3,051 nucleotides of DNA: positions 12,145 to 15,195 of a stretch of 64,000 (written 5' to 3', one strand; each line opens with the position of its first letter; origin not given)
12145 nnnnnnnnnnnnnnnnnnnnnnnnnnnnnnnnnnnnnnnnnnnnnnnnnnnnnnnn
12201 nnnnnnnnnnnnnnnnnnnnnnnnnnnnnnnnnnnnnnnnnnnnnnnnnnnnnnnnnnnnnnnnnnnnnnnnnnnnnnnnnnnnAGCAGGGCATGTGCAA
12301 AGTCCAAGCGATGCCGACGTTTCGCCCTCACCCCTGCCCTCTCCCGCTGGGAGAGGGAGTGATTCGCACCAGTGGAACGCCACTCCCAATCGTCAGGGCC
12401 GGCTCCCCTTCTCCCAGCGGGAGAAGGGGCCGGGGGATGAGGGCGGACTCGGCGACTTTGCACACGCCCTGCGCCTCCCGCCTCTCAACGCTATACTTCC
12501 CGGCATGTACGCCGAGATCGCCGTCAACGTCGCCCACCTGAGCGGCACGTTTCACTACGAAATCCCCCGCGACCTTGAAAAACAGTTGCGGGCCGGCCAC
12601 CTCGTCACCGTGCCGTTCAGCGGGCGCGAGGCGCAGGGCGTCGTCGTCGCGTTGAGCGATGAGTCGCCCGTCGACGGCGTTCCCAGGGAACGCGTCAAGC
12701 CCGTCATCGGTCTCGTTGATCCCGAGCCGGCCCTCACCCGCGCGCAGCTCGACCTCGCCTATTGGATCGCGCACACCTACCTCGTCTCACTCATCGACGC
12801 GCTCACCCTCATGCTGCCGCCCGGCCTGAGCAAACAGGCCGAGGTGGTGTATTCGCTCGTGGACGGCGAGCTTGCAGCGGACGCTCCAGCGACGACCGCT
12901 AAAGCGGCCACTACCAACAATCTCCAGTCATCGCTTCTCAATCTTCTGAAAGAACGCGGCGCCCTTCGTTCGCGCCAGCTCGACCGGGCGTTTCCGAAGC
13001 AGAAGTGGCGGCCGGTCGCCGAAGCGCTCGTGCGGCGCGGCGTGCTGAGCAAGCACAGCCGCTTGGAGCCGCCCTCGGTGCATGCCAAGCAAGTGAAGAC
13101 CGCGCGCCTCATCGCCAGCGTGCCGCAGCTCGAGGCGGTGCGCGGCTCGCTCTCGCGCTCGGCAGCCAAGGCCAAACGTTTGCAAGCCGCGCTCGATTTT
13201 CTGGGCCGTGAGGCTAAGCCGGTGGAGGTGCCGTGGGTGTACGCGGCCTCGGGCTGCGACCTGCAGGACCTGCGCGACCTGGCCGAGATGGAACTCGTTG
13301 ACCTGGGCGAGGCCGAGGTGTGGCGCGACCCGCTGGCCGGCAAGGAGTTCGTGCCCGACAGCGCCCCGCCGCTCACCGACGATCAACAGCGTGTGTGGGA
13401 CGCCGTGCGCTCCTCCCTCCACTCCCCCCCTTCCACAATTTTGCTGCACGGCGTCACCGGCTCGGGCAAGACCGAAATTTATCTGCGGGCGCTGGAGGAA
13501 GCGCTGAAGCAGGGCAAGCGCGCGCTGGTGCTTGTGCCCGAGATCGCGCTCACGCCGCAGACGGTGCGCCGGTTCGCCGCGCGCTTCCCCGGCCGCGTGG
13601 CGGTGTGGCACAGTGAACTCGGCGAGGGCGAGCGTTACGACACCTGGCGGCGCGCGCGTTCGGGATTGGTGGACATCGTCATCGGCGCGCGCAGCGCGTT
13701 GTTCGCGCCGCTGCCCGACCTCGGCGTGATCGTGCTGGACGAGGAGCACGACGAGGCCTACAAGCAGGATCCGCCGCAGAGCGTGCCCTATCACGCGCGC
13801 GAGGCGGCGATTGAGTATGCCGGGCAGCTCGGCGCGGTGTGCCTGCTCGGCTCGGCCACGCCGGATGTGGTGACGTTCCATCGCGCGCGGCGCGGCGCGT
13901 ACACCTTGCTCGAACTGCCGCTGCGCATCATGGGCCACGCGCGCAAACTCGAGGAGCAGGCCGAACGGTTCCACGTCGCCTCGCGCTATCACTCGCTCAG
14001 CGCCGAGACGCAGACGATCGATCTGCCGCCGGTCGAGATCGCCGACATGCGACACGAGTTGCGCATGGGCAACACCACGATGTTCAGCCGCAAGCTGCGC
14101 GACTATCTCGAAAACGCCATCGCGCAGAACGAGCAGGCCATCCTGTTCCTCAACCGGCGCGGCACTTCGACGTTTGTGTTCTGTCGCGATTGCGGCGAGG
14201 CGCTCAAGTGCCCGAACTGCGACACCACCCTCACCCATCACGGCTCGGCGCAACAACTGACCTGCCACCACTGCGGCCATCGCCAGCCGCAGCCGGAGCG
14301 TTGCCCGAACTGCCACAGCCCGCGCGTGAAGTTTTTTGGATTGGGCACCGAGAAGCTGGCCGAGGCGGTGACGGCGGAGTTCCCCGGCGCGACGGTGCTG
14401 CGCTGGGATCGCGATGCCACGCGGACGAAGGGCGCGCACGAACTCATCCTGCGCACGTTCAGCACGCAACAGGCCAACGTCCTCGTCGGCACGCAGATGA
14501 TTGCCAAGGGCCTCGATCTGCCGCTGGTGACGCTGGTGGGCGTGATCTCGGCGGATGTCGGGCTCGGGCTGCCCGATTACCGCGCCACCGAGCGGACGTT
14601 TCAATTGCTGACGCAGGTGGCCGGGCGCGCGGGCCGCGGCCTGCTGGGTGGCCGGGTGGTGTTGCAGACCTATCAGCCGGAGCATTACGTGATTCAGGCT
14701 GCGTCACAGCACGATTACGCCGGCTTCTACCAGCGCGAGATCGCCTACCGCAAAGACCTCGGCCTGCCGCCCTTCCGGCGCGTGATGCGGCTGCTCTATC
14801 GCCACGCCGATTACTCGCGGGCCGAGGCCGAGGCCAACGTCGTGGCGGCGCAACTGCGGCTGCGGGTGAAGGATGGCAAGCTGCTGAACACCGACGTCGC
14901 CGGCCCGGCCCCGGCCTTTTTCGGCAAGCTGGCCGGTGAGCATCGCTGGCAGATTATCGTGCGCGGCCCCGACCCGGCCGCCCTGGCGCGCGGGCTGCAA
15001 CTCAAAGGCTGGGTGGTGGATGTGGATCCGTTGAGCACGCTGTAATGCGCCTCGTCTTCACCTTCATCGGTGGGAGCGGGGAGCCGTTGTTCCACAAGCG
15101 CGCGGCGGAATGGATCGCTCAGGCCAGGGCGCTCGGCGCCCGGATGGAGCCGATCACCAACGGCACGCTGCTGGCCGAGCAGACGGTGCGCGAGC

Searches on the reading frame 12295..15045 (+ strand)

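Call 76: search_protein_families(library=pfam, proteins=[window:12295-15045:+], max_evalue=0.0001)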
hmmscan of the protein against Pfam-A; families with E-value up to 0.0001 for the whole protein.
window:12295-15045:+ (916 aa): 6 families
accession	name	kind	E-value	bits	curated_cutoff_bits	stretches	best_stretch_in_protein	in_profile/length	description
PF17764.6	PriA_3primeBD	-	7.5e-25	87.1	22.7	1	74-175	1-96/96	3'DNA-binding domain (3'BD)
PF00270.35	DEAD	-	3.5e-17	63.1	26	1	362-524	2-161/167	DEAD/DEAH box helicase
PF04851.21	ResIII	-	2.1e-14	54.2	22.5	1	360-523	4-162/164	Type III restriction enzyme, res subunit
PF18074.6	PriA_C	-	2.2e-10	41.7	26.9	1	826-902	1-74/95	Primosomal protein N C-terminal domain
PF18319.7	Zn_ribbon_PriA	-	5.3e-09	36.3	26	1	639-665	1-27/27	PriA DNA helicase Cys-rich region (CRR) domain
PF00271.37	Helicase_C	-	8.7e-09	36.1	23.5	1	709-781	48-108/110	Helicase conserved C-terminal domain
